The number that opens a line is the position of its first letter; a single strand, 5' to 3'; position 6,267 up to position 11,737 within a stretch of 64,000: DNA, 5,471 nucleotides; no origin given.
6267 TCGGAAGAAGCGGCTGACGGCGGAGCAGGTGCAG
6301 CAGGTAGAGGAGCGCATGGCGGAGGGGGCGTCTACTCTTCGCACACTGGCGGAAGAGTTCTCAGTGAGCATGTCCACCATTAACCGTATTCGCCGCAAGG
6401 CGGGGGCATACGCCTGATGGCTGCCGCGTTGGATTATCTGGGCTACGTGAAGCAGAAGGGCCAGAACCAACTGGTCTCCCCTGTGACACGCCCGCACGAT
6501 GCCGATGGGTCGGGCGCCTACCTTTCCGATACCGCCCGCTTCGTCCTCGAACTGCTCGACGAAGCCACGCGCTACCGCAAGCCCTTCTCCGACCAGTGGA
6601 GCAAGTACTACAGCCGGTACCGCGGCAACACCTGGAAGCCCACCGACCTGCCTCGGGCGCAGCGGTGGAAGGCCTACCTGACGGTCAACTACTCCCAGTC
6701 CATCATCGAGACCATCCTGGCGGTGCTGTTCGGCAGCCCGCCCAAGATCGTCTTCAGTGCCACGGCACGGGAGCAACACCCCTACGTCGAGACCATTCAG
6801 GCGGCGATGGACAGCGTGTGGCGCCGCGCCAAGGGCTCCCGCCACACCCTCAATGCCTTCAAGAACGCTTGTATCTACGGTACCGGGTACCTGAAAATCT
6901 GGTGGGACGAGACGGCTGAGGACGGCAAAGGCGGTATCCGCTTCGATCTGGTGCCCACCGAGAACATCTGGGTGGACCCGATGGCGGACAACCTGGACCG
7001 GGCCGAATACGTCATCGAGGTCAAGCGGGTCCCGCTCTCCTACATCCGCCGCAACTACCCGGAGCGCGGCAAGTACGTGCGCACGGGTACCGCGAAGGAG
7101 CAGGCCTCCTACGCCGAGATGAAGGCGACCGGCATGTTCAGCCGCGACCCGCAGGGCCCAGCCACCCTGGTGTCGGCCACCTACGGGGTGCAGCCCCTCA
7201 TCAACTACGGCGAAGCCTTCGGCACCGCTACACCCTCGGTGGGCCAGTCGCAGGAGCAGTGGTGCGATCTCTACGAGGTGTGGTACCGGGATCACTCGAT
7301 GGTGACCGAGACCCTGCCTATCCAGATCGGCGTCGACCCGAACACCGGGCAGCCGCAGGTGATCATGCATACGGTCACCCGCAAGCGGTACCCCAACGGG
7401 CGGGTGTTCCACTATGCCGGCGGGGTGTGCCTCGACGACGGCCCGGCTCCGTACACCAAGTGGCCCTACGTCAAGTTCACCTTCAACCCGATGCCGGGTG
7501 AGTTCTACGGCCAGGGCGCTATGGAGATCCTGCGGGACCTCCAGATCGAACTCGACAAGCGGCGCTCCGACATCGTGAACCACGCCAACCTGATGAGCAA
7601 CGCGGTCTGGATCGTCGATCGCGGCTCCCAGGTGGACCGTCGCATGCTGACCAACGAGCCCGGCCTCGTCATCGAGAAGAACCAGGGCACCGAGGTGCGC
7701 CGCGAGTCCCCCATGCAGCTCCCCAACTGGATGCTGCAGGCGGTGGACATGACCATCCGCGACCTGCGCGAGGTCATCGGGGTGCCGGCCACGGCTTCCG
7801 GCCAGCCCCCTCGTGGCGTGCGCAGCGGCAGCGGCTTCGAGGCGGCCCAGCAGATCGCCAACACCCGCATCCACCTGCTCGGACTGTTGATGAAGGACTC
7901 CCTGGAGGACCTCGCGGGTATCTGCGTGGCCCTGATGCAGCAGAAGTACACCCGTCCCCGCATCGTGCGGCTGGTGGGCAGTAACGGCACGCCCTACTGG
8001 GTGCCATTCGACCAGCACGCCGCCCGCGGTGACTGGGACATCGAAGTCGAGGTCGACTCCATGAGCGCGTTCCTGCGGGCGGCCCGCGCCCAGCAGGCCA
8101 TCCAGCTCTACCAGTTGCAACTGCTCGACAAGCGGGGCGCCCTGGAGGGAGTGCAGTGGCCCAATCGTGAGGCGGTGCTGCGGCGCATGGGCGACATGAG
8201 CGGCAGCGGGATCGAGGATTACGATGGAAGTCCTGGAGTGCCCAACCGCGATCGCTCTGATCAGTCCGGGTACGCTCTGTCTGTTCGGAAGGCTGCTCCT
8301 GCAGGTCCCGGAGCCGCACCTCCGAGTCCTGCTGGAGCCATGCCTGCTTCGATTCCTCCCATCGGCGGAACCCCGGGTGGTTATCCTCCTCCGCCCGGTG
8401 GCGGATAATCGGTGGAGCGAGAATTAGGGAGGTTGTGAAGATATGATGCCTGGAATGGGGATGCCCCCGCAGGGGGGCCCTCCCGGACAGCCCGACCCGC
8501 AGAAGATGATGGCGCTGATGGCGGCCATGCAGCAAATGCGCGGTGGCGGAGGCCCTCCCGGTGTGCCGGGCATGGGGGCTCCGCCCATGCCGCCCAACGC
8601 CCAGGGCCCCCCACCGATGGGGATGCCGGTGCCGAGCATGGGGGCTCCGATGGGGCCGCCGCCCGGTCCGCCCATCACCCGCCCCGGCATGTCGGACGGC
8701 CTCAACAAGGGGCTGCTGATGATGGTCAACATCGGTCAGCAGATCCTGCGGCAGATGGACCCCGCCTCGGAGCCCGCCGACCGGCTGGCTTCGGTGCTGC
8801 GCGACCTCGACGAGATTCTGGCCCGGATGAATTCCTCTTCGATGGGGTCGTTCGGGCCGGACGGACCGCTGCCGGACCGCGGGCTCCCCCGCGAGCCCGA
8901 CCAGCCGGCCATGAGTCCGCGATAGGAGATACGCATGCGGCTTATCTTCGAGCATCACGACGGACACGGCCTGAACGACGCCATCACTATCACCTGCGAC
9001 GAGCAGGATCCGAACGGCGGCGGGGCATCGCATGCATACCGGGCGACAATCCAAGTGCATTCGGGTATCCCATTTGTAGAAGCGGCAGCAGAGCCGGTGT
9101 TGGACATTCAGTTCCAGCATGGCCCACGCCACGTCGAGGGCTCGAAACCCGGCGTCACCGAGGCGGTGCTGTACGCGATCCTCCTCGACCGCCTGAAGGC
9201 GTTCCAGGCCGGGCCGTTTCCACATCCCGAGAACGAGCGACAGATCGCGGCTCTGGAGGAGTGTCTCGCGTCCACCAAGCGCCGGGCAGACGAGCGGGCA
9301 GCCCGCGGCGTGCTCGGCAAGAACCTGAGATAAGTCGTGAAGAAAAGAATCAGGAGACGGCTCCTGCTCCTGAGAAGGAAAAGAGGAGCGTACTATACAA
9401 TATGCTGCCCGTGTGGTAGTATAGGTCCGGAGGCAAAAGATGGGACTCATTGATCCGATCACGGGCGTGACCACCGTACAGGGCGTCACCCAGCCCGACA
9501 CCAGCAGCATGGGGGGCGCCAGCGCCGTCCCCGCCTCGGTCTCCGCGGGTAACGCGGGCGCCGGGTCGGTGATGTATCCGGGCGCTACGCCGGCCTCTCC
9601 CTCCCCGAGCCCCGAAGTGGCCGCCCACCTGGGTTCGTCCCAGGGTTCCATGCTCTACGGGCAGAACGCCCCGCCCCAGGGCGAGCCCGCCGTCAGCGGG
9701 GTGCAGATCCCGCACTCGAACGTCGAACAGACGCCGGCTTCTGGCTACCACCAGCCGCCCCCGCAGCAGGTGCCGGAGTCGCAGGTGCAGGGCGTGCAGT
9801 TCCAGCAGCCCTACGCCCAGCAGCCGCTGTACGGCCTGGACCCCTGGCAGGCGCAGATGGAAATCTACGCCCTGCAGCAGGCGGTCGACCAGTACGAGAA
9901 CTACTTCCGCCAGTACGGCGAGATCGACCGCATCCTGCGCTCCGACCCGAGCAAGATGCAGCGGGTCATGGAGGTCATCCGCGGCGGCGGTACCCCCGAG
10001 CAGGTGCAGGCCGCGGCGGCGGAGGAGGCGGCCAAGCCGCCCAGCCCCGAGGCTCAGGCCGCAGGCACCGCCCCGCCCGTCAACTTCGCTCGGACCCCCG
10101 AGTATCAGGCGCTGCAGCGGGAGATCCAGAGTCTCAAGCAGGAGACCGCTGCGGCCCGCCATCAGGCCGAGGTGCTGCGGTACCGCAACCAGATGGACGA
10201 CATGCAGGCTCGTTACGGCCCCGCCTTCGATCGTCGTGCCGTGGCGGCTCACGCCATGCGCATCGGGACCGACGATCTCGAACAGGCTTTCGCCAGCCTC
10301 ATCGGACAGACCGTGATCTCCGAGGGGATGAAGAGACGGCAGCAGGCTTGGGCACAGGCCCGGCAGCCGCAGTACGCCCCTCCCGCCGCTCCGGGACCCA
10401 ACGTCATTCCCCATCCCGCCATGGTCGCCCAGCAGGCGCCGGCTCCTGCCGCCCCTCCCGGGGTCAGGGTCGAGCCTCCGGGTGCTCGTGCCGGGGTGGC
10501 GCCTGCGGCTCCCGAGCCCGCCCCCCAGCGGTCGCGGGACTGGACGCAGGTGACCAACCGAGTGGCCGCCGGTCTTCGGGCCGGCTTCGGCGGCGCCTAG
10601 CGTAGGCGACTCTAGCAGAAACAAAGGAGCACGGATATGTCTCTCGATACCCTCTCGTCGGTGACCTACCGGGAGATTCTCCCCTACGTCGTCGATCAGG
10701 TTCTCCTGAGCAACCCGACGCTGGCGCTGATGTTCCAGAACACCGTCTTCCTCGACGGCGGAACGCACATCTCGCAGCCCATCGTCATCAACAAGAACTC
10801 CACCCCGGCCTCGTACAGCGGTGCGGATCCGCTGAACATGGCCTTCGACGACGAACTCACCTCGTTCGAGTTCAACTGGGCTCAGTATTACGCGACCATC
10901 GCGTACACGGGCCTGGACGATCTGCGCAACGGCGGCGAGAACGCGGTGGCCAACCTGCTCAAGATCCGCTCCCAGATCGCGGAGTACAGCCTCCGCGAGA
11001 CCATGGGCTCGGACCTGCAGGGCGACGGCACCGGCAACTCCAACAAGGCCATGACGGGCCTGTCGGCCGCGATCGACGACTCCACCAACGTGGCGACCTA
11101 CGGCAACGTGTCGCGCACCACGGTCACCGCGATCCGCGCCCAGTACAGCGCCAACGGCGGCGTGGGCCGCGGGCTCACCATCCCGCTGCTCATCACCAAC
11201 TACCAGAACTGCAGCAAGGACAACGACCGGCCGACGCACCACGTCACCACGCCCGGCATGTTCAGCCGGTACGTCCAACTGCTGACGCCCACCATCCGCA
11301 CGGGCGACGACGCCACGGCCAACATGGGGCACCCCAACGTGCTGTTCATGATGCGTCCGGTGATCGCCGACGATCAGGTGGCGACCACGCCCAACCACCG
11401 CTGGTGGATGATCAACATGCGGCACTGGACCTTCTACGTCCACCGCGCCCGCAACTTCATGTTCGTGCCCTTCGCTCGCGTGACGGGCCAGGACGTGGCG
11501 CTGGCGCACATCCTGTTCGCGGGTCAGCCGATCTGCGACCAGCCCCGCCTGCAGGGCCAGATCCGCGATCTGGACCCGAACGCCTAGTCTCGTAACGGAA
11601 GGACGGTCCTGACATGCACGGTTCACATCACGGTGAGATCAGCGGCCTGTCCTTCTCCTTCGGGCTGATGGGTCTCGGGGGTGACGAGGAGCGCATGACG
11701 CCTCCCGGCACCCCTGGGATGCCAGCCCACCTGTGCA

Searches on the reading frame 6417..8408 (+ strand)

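Call 9: search_protein_families(library=phrogs, proteins=[window:6417-8408:+], max_evalue=0.01)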
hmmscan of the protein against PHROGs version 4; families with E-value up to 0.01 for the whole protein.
window:6417-8408:+ (663 aa): 7 families
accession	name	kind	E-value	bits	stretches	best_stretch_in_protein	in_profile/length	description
phrog_156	-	head and packaging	1.9e-57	196.2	1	41-591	13-560/681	portal protein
phrog_1216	-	head and packaging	4.7e-21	76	1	337-593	327-582/714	portal protein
phrog_332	-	connector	8.7e-21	74.9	1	37-454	8-366/560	head-tail adaptor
phrog_64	-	head and packaging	2.1e-08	34.1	1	55-185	87-207/547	portal protein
phrog_104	-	head and packaging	8.9e-05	22.3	1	341-599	227-458/550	portal protein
phrog_533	-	head and packaging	0.00012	21.7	1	60-185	37-150/495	portal protein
phrog_449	-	connector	0.00053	19.6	1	328-414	220-308/520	head-tail adaptor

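Call 31: search_protein_families(library=pfam, proteins=[window:6417-8408:+], max_evalue=0.01)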
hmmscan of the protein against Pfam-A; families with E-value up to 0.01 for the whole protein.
window:6417-8408:+ (663 aa): 4 families
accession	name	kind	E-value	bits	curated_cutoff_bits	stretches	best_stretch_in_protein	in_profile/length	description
PF16510.12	P22_portal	-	2.8e-40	138.8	26.1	1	65-596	22-547/594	Phage P22-like portal protein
PF23899.1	SU10_portal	-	1.3e-30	106.9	30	3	329-591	294-552/593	Phage SU10 portal protein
PF05133.19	SPP1_portal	-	5.6e-07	29.3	25.5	1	87-185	42-126/416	Phage portal protein, SPP1 Gp6-like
PF12236.14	Head-tail_con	-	1.1e-05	24.5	27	1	346-455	246-353/489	Bacteriophage head to tail connecting protein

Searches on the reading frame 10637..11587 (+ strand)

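Call 9: search_protein_families(library=phrogs, proteins=[window:10637-11587:+], max_evalue=0.01)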
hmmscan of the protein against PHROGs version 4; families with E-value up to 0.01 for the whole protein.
window:10637-11587:+ (316 aa): 2 families
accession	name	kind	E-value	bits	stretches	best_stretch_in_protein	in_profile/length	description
phrog_9953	-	head and packaging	3.2e-53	182.2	1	8-309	14-326/329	major head protein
phrog_14242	-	head and packaging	8e-06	25.8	1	132-275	210-348/396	major head protein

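Call 31: search_protein_families(library=pfam, proteins=[window:10637-11587:+], max_evalue=0.01)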
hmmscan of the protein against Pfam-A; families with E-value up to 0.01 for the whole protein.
window:10637-11587:+ (316 aa): 0 families
